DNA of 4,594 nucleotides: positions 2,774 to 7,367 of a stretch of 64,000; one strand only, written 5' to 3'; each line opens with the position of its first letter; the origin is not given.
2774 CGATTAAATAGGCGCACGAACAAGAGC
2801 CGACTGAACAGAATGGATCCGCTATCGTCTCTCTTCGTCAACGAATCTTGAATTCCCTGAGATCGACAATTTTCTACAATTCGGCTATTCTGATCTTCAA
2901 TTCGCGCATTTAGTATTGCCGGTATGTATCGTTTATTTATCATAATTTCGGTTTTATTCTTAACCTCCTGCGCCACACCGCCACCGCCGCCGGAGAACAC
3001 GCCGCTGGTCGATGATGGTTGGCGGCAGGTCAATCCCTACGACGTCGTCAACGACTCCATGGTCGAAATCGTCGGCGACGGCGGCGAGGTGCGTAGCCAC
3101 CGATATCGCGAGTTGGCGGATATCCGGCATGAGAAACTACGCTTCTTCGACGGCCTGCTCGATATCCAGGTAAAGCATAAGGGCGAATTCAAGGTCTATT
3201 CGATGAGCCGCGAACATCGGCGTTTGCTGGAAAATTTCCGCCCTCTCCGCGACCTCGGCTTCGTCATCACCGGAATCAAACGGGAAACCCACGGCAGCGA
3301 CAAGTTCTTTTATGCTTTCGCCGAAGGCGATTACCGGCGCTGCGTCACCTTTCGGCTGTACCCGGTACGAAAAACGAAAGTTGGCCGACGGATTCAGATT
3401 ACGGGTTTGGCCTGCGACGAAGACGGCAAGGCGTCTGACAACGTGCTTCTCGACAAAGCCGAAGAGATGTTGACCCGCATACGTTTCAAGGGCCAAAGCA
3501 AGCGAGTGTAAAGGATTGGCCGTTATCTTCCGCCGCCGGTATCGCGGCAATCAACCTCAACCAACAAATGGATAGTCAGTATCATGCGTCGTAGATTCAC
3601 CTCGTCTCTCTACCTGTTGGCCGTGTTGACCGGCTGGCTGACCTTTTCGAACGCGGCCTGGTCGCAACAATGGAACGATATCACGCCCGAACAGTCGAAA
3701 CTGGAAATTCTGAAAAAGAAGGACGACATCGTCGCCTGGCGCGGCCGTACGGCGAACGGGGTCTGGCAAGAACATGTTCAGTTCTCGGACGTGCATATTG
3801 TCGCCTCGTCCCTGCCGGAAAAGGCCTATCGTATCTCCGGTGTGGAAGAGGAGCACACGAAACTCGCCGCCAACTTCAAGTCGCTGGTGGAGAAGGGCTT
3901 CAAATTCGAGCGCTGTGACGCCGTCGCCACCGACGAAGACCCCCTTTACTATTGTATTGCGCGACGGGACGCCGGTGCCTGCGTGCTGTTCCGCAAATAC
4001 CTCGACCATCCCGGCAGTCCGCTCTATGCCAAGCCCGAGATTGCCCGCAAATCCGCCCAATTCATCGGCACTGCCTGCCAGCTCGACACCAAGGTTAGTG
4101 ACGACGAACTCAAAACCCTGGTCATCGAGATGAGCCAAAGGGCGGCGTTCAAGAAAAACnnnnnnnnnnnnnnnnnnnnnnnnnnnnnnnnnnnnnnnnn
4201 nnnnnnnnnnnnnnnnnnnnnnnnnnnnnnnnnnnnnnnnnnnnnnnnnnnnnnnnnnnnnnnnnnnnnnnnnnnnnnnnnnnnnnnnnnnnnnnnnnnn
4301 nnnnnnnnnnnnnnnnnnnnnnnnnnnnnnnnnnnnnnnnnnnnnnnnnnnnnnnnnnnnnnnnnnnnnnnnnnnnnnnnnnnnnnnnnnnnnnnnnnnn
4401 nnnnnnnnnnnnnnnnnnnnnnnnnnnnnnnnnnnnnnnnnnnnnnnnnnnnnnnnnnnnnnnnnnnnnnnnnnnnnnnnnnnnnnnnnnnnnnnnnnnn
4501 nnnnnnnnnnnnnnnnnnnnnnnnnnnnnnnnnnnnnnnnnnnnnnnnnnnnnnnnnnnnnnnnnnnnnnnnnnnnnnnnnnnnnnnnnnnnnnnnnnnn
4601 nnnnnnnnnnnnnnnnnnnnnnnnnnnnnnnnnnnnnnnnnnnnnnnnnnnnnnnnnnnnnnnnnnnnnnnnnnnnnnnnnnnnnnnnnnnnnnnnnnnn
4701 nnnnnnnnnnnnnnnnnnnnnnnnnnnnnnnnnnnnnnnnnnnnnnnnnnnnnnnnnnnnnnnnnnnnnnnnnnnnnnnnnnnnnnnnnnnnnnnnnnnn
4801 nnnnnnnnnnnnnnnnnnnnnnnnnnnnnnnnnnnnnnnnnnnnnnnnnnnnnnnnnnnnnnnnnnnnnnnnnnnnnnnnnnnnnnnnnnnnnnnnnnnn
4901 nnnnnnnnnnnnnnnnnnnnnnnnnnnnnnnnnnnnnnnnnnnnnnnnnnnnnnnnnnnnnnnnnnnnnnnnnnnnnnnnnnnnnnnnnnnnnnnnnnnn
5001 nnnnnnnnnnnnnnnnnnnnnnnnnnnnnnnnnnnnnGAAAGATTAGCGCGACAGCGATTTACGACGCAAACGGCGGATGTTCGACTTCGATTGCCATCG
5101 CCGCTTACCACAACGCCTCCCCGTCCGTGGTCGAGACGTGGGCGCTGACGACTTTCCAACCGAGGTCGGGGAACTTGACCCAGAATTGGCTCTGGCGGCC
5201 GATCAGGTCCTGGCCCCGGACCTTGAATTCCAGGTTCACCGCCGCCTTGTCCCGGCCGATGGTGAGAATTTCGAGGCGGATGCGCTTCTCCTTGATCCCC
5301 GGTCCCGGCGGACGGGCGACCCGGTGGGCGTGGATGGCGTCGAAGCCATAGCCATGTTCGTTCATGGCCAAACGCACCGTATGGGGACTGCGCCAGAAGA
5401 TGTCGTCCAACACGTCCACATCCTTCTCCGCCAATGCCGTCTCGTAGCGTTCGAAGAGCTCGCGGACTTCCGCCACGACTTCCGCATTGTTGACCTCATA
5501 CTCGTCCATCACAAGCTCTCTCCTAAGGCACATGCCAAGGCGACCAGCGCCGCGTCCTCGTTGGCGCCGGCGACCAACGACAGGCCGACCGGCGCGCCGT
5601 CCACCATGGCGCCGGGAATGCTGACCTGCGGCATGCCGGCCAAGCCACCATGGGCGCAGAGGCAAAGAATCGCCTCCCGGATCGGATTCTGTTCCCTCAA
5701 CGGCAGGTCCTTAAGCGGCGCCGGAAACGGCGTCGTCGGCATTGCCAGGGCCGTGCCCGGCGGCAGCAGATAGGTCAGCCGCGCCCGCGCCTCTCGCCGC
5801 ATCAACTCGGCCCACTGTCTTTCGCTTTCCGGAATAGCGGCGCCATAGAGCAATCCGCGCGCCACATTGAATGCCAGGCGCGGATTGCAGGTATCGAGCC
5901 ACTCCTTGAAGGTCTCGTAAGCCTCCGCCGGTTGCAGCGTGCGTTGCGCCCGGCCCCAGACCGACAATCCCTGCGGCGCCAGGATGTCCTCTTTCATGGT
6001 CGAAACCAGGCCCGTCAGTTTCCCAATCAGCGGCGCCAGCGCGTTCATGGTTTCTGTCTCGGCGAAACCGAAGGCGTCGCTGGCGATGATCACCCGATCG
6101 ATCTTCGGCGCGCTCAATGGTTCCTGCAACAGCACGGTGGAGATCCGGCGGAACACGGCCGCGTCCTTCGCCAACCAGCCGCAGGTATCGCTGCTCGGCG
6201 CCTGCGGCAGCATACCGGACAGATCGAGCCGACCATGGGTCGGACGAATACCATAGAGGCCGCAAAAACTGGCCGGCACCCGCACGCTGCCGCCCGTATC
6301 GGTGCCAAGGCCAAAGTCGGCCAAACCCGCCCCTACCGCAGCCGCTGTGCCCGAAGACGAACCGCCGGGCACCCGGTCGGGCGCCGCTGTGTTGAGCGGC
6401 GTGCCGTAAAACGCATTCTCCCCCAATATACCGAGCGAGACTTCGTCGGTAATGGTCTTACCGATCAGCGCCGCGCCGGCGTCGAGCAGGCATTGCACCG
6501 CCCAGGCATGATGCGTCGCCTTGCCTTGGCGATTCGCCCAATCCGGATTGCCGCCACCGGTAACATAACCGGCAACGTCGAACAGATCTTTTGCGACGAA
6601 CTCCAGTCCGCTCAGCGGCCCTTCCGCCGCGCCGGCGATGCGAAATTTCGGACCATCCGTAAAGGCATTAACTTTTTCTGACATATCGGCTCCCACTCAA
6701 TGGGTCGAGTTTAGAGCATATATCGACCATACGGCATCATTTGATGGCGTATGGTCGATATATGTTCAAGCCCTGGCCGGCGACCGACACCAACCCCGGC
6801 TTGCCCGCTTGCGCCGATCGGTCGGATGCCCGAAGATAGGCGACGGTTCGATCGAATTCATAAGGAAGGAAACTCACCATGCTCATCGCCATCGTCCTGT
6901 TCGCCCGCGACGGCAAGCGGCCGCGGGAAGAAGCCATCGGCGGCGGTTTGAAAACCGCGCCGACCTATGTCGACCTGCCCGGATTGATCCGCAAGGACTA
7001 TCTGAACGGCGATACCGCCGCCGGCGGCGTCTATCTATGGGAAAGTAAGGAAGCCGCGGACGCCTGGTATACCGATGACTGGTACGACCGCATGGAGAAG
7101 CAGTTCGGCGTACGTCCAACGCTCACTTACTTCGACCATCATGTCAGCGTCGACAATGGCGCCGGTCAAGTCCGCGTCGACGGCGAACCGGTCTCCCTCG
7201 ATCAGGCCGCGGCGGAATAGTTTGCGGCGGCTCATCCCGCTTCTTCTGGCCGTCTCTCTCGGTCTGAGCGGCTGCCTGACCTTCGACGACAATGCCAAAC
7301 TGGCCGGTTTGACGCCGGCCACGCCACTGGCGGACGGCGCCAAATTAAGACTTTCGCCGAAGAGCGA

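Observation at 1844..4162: Tandem family of four signal-peptide proteins of unknown function with shared Cys motifs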

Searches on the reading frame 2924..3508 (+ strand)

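Call 4: search_protein_families(library=pfam, proteins=[window:2924-3508:+], max_evalue=1)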
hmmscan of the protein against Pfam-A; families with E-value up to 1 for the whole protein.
window:2924-3508:+ (195 aa): 0 families

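Call 5: search_protein_families(library=ncbifam, proteins=[window:2924-3508:+], max_evalue=1)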
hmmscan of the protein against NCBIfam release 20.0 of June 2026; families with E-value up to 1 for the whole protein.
window:2924-3508:+ (195 aa): 2 families
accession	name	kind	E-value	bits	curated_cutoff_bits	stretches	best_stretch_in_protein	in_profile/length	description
NF043000.1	carsnrspmd_synth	equivalog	0.16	11.2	800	1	73-114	216-257/405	carboxynorspermidine synthase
NF041850.1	VI_secsys_TagV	equivalog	0.26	11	300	1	6-24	8-26/166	type VI secretion system accessory protein TagV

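Call 15: search_protein_families(library=padloc, proteins=[window:2924-3508:+], max_evalue=1)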
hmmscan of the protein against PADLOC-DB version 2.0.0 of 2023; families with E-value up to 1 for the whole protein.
window:2924-3508:+ (195 aa): 0 families

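Call 16: search_protein_families(library=phrogs, proteins=[window:2924-3508:+], max_evalue=1)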
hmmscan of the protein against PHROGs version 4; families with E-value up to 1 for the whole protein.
window:2924-3508:+ (195 aa): 3 families
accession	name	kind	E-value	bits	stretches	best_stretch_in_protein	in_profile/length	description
phrog_22239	-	unknown function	0.027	15.1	1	150-190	17-57/239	-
phrog_33675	-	unknown function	0.15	13.3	1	4-22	11-29/95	-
phrog_812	-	lysis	0.17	13.1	1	3-41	4-43/102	Rz-like spanin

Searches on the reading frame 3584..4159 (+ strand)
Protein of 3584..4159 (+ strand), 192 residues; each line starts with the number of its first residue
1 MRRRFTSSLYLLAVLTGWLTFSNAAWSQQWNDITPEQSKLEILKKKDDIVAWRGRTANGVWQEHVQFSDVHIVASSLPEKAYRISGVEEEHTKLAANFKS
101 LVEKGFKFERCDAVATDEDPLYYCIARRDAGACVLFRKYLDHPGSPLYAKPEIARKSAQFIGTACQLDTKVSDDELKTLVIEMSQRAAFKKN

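Call 4: search_protein_families(library=pfam, proteins=[window:3584-4159:+], max_evalue=1)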
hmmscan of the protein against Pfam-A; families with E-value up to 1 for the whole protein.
window:3584-4159:+ (192 aa): 0 families

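Call 5: search_protein_families(library=ncbifam, proteins=[window:3584-4159:+], max_evalue=1)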
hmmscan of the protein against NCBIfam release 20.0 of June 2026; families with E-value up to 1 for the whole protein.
window:3584-4159:+ (192 aa): 0 families

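Call 15: search_protein_families(library=padloc, proteins=[window:3584-4159:+], max_evalue=1)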
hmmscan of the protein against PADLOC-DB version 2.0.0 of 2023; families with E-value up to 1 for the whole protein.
window:3584-4159:+ (192 aa): 0 families

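Call 16: search_protein_families(library=phrogs, proteins=[window:3584-4159:+], max_evalue=1)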
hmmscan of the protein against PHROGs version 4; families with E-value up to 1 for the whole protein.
window:3584-4159:+ (192 aa): 1 family
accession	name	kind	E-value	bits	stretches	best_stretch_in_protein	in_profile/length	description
phrog_19197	-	unknown function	0.17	12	1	32-93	56-116/375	-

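Call 22: find_homologous_proteins(query=A2, max_evalue=0.01)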
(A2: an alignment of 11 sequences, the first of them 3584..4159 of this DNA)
Query A2 (11 sequences) (192 aa, profile of the alignment): 5 proteins with E <= 0.01 among 3826 candidates.
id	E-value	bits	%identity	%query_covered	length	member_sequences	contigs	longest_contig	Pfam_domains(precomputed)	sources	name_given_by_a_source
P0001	4.4e-63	230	100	100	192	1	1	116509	-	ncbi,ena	-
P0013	8.9e-49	184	-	-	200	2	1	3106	-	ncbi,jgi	jgi:hypothetical protein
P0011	3.9e-35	139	22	63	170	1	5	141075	-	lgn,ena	-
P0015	8.4e-25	105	22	94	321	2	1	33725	-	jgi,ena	-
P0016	2.0e-21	94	22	58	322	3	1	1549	-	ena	-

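Call 26: find_related_loci(query=A3, collection=genome_contigs, flank=10000)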
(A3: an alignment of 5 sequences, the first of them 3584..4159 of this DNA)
Query A3 (192 aa) in genome_contigs; peptide patterns used: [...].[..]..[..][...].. (x = any residue, [..] = any of these).
35 stretches matched a pattern, but none encodes a relative of the query by tblastn (E <= 1e-3).

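Call 27: find_related_loci(query=A3, collection=metagenome_contigs, flank=10000)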
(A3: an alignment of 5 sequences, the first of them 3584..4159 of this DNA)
Query A3 (192 aa) in metagenome_contigs; peptide patterns used: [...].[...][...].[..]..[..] (x = any residue, [..] = any of these).
201 stretches matched a pattern; 1 encode a relative of the query (tblastn E <= 1e-3); 1 distinct loci.
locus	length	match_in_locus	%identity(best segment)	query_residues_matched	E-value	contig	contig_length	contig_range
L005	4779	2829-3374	29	5-190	5e-25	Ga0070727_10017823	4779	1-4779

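Call 28: find_encoding_contigs(protein=P0015, flank=8000, max_places=4)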
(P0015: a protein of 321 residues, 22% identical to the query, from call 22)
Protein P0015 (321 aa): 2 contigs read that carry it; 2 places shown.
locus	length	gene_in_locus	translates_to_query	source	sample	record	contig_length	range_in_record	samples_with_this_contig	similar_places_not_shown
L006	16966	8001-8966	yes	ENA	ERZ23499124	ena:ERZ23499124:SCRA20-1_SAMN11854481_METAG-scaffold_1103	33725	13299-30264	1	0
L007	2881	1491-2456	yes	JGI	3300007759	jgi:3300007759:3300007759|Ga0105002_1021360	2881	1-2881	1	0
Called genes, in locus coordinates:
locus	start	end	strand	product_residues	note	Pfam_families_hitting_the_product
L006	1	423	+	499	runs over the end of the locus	PF20695:UbiD_N, PF01977:UbiD, PF20696:UbiD_C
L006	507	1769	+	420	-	PF06792:UPF0261, PF23189:UPF0261_C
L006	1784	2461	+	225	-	PF00571:CBS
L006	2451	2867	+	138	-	PF21758:LpdD_chaperone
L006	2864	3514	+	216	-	PF02441:Flavoprotein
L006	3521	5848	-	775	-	PF01315:Ald_Xan_dh_C, PF02738:MoCoBD_1, PF20256:MoCoBD_2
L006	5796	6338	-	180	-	-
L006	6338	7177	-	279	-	PF00941:FAD_binding_5, PF03450:CO_deh_flav_C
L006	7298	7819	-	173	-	PF10649:DUF2478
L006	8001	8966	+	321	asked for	-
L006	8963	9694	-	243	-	-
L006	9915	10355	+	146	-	PF06355:Aegerolysin (weak)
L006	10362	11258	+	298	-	PF03372:Exo_endo_phos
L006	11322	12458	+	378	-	-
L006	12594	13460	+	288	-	PF00941:FAD_binding_5, PF03450:CO_deh_flav_C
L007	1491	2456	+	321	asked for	-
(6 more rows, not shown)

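Call 30: search_protein_families(library=pfam, proteins=[P0015, P0016], max_evalue=0.01)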
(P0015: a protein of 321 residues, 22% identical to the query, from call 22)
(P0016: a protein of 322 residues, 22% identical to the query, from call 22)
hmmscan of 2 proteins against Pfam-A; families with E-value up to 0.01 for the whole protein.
P0015 (321 aa): 0 families

P0016 (322 aa): 0 families

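Call 41: predict_structure(alignment_id=A2)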
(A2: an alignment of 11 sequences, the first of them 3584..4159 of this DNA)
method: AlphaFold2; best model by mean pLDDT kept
length: 192 residues; sequences in the alignment: 11
mean_pLDDT: 86.3   pTM: 0.78
mean pLDDT of the five models: 86.3, 85.8, 85.6, 85.0, 84.2
residues with pLDDT >= 90: 134; 70-90: 27; 50-70: 22; < 50: 9
segments of 3 or more residues with pLDDT < 50: 19-26
pLDDT, mean of each block of 10 residues (from residue 1): 53 51 57 95 94 92 96 92 92 94 94 85 96 96 82 86 95 96 95 76
secondary structure, 60 per line:
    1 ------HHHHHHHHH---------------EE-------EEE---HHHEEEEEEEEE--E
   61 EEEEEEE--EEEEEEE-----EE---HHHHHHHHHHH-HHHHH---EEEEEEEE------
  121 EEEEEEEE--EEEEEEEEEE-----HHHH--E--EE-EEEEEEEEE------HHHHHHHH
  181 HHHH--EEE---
elements in order: H7-15 E40-42 E49-57 E60-67 E70-76 H87-97 H99-103 E107-114 E121-128 E131-140 H146-149 E158-166 H173-184 E187-189
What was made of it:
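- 3584..4162 (+): lipC: a 192-aa paralogue whose lipobox is replaced by LTGW. It is predicted to be a soluble periplasmic form, cleaved after SNA or AWS. It carries an extra Cys pair (C111/C124) besides the family pair C133/C165. AF2 model pLDDT 86.3, pTM 0.78 (call 41).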

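Call 50: fold_search(model_id=the predicted structure, library=pdb)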
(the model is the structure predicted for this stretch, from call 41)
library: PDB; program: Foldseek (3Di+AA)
matches with E <= 10: 1085; with E <= 0.001: 0
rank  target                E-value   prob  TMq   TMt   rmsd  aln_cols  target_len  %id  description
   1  3h3q_B                6.8e-03  0.28  0.15  0.13  24.2       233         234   11  Crystal structure of the CERT START domain in complex with HPA-13 (released 2010-03-02)
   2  2e3s                  7.6e-03  0.28  0.16  0.14  23.4       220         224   11  Crystal structure of CERT START domain co-crystallized with C24-ceramide (P21) (released 2007-12-18)
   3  1v2b_B                8.1e-03  0.97  0.36  0.42   9.7       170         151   11  Crystal Structure of PsbP Protein in the Oxygen-Evolving Complex of Photosystem II from Higher Plants (released 2004-05-18)
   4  2z9z                  8.5e-03  0.25  0.16  0.14  24.0       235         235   11  Crystal structure of CERT START domain(N504A mutant), in complex with C10-diacylglycerol (released 2008-02-12)
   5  2z9y                  9.0e-03  0.20  0.14  0.13  24.6       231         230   10  Crystal structure of CERT START domain in complex with C10-diacylglycerol (released 2008-02-12)
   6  2eae_A                9.5e-03  0.93  0.33  0.10  10.8       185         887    9  Crystal structure of 1,2-a-L-fucosidase from Bifidobacterium bifidum in complexes with products (released 2007-04-24)
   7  1v2b_A                1.0e-02  0.97  0.34  0.41  10.3       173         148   12  Crystal Structure of PsbP Protein in the Oxygen-Evolving Complex of Photosystem II from Higher Plants (released 2004-05-18)
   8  2ead_B                1.1e-02  0.93  0.32  0.10   7.4       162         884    9  Crystal structure of 1,2-a-L-fucosidase from Bifidobacterium bifidum in complex with substrate (released 2007-04-24)
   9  2e3m                  1.1e-02  0.20  0.15  0.13  23.0       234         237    9  Crystal structure of CERT START domain (released 2007-12-18)
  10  4ol4                  1.3e-02  0.92  0.33  0.35  11.0       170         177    8  Crystal structure of secreted proline rich antigen MTC28 (Rv0040c) from Mycobacterium tuberculosis (released 2015-01-28)
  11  2eac_A                1.3e-02  0.91  0.31  0.10   7.4       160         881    9  Crystal structure of 1,2-a-L-fucosidase from Bifidobacterium bifidum in complex with deoxyfuconojirimycin (released 2007-04-24)
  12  2eab_B                1.3e-02  0.89  0.30  0.09   7.6       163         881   10  Crystal structure of 1,2-a-L-fucosidase from Bifidobacterium bifidum (apo form) (released 2007-04-24)
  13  2e3p_A                1.7e-02  0.18  0.15  0.13  24.3       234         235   11  Crystal structure of CERT START domain in complex with C16-cearmide (P1) (released 2007-12-18)
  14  2e3o                  1.8e-02  0.20  0.16  0.14  23.5       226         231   11  Crystal structure of CERT START domain in complex with C16-ceramide (P212121) (released 2007-12-18)
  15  2eac_B                2.1e-02  0.90  0.33  0.10   7.1       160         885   10  Crystal structure of 1,2-a-L-fucosidase from Bifidobacterium bifidum in complex with deoxyfuconojirimycin (released 2007-04-24)
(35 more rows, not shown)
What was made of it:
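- On Mog1/PsbP-like fold superfamily: Foldseek support is weak (probability 0.97, E 8e-3, TM about 0.4; call 50).
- Closest known: CyanoP / PsbP. Same: Foldseek probability to plant PsbP (1v2b) is 0.97 (call 50).
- Foldseek gives PsbP 1v2b probability 0.97 (call 50). CERT START domains head the Foldseek E-value list, though at low probability (call 50). The START matches have TM 0.15 and probability below 0.3 (call 50).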

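Call 51: search_protein_families(library=pfam, alignment_id=A2, max_evalue=5)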
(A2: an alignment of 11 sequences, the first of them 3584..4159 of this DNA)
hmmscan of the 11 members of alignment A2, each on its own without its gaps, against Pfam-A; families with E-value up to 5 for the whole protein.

A. member 1, window:3584-4159:+ (192 aa): 0 families

B. families by the number of members that match (of 11 scanned): 6 families
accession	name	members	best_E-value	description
PF20101.4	DUF6491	1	0.013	Family of unknown function (DUF6491)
PF07877.16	DUF1661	1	0.055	Protein of unknown function (DUF1661)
PF13481.12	AAA_25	1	0.13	AAA domain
PF08139.17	LPAM_1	1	0.14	Prokaryotic membrane lipoprotein lipid attachment site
PF07534.22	TLD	1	0.16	TLDc domain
PF16386.10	DUF4995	1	0.22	Domain of unknown function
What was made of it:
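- Closest known: DcrB. Different: No DUF1795 sequence match was found (calls 4, 51).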

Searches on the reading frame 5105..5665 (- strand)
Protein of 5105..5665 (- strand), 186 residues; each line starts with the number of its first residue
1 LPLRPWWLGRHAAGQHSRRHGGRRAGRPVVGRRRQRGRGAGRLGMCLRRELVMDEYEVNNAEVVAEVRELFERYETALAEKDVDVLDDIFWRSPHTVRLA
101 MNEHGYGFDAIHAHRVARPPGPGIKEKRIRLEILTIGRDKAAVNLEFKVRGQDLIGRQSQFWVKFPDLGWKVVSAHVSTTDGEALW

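Call 40: search_protein_families(library=pfam, proteins=[window:5105-5665:-], max_evalue=0.001)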
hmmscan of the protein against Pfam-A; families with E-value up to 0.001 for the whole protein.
window:5105-5665:- (186 aa): 1 family
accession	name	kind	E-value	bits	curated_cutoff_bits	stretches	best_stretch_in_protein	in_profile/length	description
PF11533.15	AtzH-like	-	8.3e-42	142.4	27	1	57-181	2-124/126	AtzH-like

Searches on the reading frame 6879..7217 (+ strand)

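Call 40: search_protein_families(library=pfam, proteins=[window:6879-7217:+], max_evalue=0.001)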
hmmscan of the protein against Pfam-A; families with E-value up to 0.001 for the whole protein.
window:6879-7217:+ (113 aa): 1 family
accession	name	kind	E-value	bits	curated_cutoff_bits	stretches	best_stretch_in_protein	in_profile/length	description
PF08803.17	ydhR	-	0.00033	21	27.1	1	28-79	25-76/96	Putative mono-oxygenase ydhR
